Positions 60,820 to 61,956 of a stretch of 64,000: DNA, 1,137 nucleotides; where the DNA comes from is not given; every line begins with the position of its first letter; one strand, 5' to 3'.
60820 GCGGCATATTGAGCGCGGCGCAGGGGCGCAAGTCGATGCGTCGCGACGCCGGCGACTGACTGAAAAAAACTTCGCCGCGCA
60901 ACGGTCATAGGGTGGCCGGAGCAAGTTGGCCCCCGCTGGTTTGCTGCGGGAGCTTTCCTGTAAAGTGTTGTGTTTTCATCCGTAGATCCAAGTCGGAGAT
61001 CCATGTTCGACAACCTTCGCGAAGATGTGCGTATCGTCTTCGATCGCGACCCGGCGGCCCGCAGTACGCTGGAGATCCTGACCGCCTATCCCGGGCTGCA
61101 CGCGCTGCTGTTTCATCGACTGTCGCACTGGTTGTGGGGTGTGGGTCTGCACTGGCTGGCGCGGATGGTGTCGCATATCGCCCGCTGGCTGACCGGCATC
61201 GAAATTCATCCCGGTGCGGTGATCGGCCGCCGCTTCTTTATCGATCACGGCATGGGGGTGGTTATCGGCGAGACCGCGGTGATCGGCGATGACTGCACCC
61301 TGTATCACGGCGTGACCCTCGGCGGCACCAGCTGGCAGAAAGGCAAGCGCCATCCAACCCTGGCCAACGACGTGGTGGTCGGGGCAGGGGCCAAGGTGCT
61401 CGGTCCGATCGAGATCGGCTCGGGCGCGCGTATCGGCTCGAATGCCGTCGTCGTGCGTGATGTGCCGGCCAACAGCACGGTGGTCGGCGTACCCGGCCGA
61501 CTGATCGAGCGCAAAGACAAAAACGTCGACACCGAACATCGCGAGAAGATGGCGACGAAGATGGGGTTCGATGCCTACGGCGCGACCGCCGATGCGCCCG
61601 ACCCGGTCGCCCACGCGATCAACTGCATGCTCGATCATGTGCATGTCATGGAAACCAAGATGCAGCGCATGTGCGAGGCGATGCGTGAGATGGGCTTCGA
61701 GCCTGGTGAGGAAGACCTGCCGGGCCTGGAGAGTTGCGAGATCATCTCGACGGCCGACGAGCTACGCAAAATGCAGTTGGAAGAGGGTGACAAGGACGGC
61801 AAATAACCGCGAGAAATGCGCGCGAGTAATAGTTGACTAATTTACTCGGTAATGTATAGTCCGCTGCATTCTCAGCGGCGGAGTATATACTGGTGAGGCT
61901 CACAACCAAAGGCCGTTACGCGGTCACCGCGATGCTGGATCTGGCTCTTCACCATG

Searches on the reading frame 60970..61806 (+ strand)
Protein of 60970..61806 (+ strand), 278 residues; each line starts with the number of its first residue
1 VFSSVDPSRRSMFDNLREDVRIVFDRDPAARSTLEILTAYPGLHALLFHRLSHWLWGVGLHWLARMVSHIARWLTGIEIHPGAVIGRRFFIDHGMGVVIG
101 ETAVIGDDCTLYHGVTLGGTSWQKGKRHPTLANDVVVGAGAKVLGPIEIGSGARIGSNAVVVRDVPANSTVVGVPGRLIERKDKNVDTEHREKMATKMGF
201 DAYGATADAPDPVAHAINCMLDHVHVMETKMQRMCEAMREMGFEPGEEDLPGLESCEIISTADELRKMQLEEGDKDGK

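Call 29: search_protein_families(library=pfam, proteins=[window:60970-61806:+], max_evalue=0.000001)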
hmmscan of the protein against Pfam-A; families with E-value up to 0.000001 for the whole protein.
window:60970-61806:+ (278 aa): 1 family
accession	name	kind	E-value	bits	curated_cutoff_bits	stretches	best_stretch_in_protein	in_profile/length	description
PF00132.30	Hexapep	-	1.7e-12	46.9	27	1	129-161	2-34/36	Bacterial transferase hexapeptide (six repeats)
